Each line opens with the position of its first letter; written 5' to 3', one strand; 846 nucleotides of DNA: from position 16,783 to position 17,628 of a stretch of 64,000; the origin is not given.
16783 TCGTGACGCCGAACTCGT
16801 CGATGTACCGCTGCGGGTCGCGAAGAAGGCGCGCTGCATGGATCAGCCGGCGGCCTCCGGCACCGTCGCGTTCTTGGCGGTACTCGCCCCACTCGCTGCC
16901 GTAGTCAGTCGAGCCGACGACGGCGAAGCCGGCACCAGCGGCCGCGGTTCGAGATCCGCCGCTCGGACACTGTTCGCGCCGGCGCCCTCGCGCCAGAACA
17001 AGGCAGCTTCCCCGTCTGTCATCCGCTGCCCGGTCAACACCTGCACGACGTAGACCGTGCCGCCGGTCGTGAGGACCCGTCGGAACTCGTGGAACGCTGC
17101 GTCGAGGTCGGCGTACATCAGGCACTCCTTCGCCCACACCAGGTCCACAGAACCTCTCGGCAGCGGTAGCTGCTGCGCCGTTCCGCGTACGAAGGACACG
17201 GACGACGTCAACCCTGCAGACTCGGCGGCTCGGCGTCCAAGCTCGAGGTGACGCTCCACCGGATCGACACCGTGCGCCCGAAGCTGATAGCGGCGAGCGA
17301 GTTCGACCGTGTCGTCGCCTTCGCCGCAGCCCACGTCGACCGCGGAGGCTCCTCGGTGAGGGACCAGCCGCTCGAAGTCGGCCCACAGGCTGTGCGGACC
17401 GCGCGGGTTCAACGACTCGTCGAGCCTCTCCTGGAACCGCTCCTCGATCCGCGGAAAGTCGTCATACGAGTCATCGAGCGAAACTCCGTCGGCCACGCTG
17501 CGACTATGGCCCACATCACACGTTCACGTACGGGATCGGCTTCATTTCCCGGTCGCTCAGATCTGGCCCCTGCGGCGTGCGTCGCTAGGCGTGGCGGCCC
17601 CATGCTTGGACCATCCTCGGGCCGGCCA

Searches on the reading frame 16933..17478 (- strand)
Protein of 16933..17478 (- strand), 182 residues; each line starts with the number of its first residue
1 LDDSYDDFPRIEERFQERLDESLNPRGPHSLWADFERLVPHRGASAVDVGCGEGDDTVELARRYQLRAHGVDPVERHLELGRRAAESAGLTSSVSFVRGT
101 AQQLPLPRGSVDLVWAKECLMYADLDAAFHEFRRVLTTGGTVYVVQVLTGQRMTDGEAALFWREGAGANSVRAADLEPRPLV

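Call 51: search_protein_families(library=pfam, proteins=[window:16933-17478:-], max_evalue=0.01)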
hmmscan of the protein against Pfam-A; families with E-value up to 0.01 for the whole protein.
window:16933-17478:- (182 aa): 12 families
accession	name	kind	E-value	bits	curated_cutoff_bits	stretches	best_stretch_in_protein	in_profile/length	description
PF13649.12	Methyltransf_25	-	3.2e-20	73.1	27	1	47-140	2-97/97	Methyltransferase domain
PF08241.18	Methyltransf_11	-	1.2e-19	71.2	21.2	1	47-143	1-94/95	Methyltransferase domain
PF13847.12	Methyltransf_31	-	7.5e-16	58.6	27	1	41-147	2-112/145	Methyltransferase domain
PF01209.24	Ubie_methyltran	-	4.9e-13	49.4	20.1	1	28-146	31-153/233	ubiE/COQ5 methyltransferase family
PF08242.18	Methyltransf_12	-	3.1e-10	41.1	30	1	47-141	1-97/98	Methyltransferase domain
PF13489.12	Methyltransf_23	-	3.7e-06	27.2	27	1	36-152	14-125/164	Methyltransferase domain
PF05148.21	Methyltransf_8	-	6.6e-05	23.3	27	1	102-148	114-160/219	Hypothetical methyltransferase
PF02353.26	CMAS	-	0.0001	22.1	27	1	36-149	56-169/273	Mycolic acid cyclopropane synthetase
PF01170.24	UPF0020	-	0.00014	22.1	22.3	1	56-114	67-125/197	RMKL-like, methyltransferase domain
PF13578.12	Methyltransf_24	-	0.0032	18.8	26.3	1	48-143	2-101/105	Methyltransferase domain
PF24675.1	NpmA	-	0.0046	16.7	60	1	33-105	14-90/214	16S rRNA (adenine(1408)-N(1))-methyltransferase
PF09445.16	Methyltransf_15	-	0.0085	16.1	22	0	46-103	4-60/165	RNA cap guanine-N2 methyltransferase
